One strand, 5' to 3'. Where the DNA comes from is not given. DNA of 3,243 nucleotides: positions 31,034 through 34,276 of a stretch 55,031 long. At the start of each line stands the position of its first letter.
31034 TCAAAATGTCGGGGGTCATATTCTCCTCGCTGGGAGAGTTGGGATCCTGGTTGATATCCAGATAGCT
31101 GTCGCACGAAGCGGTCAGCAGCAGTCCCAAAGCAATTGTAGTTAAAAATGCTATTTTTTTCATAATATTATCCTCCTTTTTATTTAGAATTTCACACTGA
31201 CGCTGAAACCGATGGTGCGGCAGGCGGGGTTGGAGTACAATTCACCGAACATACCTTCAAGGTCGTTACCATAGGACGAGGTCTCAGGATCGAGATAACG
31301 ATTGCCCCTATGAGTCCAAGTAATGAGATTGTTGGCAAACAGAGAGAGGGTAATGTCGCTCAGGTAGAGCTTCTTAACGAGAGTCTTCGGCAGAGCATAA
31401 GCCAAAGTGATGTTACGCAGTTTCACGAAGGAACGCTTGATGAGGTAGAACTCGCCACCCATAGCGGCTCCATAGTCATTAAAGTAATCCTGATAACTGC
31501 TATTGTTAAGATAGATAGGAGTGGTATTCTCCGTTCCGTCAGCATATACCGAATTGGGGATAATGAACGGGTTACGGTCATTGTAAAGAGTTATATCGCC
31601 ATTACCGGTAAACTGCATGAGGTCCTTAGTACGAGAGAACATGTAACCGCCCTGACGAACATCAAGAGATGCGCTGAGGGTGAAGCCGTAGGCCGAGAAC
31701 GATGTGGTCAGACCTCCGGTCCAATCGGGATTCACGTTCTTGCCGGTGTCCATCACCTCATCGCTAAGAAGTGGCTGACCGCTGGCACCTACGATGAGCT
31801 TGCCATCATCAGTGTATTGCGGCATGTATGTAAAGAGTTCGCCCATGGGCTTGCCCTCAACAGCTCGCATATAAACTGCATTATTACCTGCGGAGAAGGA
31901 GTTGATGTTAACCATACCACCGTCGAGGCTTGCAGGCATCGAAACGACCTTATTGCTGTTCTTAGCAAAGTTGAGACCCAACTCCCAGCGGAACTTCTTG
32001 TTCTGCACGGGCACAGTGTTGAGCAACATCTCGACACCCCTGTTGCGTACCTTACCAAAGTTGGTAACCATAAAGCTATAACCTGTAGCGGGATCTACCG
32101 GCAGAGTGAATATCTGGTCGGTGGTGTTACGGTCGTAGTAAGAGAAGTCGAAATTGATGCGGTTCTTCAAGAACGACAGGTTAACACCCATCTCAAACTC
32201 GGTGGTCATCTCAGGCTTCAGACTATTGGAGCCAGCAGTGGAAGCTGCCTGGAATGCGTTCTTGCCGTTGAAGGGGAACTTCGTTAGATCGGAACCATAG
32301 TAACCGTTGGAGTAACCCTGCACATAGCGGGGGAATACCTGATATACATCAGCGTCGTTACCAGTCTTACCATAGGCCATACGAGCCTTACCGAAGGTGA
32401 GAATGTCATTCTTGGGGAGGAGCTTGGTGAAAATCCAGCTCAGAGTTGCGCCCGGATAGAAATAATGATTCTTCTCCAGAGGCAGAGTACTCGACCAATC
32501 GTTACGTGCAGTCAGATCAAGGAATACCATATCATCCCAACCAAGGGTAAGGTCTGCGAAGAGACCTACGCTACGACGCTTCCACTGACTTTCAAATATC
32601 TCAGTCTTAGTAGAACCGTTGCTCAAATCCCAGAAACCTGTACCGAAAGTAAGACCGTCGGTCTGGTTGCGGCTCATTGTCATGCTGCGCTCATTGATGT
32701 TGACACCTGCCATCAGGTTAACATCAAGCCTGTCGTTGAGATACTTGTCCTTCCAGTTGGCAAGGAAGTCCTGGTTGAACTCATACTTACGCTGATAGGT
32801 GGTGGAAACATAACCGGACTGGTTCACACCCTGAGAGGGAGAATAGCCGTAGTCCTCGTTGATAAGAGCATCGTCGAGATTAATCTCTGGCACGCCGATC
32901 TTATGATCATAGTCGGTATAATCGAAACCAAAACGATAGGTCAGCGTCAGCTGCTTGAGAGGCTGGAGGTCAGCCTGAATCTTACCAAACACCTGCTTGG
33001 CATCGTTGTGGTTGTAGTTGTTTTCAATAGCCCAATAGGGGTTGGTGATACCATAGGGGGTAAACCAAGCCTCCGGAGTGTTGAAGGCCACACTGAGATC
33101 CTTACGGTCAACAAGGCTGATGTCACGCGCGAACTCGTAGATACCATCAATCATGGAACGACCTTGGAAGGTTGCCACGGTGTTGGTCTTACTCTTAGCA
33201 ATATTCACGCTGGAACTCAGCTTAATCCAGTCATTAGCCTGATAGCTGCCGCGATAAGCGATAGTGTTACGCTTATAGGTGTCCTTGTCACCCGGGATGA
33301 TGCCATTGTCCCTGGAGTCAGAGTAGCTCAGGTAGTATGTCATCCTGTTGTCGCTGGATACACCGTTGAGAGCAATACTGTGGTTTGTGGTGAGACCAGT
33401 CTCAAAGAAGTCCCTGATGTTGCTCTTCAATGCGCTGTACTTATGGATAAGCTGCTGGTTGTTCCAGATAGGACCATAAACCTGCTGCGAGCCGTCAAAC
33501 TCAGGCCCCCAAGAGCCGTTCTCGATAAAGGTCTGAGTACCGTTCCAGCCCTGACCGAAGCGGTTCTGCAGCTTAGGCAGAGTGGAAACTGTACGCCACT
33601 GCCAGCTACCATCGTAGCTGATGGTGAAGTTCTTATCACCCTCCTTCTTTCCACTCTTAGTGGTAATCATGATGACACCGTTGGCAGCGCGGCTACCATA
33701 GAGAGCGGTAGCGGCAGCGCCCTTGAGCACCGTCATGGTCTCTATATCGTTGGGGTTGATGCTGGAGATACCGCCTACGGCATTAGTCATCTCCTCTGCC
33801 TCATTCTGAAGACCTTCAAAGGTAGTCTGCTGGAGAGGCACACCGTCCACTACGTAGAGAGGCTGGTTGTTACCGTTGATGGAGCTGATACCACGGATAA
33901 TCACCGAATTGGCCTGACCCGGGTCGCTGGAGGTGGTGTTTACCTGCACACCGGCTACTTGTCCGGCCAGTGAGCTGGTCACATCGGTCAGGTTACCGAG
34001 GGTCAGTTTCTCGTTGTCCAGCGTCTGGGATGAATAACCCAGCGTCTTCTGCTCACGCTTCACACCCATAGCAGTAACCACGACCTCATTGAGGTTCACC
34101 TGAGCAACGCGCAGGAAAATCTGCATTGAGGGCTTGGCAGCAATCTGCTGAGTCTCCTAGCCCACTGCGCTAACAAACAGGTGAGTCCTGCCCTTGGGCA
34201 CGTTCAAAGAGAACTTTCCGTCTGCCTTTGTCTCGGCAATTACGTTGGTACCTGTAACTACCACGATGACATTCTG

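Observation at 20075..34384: SusC/SusD locus whose downstream cargo is CotH-kinase-like, dockerin and cohesin-like T9SS proteins rather than carbohydrate-active enzymes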

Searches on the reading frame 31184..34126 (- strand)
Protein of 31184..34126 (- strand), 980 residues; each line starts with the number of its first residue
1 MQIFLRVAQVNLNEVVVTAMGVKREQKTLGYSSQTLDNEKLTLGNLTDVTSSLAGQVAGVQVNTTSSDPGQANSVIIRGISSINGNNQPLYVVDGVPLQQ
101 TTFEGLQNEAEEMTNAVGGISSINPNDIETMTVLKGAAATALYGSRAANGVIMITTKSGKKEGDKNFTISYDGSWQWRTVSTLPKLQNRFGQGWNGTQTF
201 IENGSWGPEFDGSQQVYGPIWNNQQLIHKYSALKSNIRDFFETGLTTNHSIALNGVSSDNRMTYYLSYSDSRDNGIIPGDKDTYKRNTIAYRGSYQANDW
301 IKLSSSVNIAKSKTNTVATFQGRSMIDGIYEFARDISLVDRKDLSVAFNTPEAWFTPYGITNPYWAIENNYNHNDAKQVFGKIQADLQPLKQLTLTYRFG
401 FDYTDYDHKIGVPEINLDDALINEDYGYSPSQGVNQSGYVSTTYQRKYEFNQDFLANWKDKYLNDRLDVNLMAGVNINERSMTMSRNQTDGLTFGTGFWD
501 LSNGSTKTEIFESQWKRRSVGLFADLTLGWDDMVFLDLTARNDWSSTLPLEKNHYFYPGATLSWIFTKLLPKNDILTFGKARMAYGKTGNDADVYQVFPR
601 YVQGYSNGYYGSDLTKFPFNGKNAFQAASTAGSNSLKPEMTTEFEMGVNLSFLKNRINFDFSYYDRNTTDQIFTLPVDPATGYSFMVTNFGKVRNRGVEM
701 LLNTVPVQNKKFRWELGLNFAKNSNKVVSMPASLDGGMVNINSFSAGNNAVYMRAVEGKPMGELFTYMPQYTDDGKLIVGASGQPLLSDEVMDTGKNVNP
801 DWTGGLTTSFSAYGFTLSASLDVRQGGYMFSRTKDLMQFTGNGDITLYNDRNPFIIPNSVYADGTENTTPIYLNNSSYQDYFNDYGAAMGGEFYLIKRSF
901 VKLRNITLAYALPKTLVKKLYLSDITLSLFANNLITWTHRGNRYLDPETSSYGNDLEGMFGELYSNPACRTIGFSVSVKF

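Call 3: search_protein_families(library=pfam, proteins=[window:31184-34126:-], max_evalue=0.01)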
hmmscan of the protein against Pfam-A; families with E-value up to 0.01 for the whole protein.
window:31184-34126:- (980 aa): 1 family
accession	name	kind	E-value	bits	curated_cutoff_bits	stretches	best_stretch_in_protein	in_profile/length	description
PF07715.20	Plug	-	3.7e-19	69.6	23.9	1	27-151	3-107/107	TonB-dependent Receptor Plug Domain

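Call 6: search_protein_families(library=ncbifam, proteins=[window:31184-34126:-], max_evalue=0.01)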
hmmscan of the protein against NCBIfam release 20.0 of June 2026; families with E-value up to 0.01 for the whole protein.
window:31184-34126:- (980 aa): 3 families
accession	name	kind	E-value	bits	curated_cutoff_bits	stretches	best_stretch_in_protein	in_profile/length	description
TIGR04056.1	OMP_RagA_SusC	subfamily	1.5e-167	559.7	368.25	1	1-980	67-981/981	SusC/RagA family TonB-linked outer membrane protein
TIGR04057.1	SusC_RagA_signa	signature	6.6e-18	64.2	46.2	1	127-157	1-31/31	SusC/RagA subfamily TonB-dependent outer membrane receptor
NF053590.1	TonB_dep_TOL0244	equivalog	9.4e-06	24.5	645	1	126-162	110-145/604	TOL_0244 family TonB-dependent receptor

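Call 11: search_solved_structures(query=window:31184-34126:-, max_evalue=1e-20)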
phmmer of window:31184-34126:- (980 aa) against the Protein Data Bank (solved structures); distinct sequences matched with E-value up to 1e-20: 9.
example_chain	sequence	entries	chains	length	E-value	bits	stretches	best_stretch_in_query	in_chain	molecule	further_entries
5fq6_B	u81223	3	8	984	2.5e-257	859.8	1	3-980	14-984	SUSC/RAGA FAMILY TONB-LINKED OUTER MEMBRANE PROTEIN | BT_2264 | OUTER MEMBRANE PROTEIN OMP121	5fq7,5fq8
8ypu_C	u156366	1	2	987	7.3e-44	153.3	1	15-161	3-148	SusC/RagA family TonB-linked outer membrane protein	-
8ypt_C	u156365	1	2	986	8.5e-44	153.1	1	15-161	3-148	TonB-linked outer membrane protein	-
6sli_B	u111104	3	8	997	1e-40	142.9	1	10-949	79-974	RagA protein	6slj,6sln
6sml_B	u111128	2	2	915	1.3e-39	139.2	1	15-949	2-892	RagA protein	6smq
6sm3_B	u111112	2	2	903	6.5e-39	136.9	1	33-949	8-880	RagA protein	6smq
8aa4_A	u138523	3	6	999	5e-35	124.1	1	11-955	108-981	SusC homolog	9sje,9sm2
5t3r_D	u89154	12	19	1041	1.6e-25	92.6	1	11-953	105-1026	SusC homolog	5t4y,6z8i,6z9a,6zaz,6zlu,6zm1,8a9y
6zlt_B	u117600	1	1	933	1.3e-24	89.5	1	16-953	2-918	SusC homolog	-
